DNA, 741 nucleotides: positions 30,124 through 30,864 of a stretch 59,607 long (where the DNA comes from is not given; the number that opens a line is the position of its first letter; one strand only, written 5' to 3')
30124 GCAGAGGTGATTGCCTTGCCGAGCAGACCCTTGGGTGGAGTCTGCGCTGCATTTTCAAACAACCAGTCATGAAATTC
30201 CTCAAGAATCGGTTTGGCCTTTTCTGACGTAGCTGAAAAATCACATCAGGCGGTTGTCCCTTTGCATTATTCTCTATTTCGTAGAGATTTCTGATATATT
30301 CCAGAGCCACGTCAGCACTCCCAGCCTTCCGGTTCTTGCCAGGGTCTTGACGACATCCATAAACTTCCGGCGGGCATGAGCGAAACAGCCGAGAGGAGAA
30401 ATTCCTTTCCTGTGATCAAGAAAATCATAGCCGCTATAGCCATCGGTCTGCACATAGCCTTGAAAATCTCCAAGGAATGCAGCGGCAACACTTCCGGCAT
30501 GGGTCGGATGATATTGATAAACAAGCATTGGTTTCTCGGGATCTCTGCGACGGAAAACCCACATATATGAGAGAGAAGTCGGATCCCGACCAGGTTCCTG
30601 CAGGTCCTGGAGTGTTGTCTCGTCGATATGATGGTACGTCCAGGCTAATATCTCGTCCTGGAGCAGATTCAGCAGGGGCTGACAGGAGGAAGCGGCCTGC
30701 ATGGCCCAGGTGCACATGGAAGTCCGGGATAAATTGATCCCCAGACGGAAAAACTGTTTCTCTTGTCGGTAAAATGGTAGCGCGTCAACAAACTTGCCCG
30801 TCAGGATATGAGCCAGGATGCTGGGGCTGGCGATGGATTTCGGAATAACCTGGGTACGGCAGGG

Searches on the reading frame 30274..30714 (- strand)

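Call 31: search_protein_families(library=ncbifam, proteins=[window:30274-30714:-], max_evalue=0.00001)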
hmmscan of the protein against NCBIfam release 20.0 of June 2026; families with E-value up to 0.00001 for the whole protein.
window:30274-30714:- (146 aa): 1 family
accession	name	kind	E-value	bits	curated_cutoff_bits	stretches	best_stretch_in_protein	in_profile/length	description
NF033517.1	transpos_IS66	equivalog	7.9e-34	117.4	180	1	2-127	127-243/387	IS66 family transposase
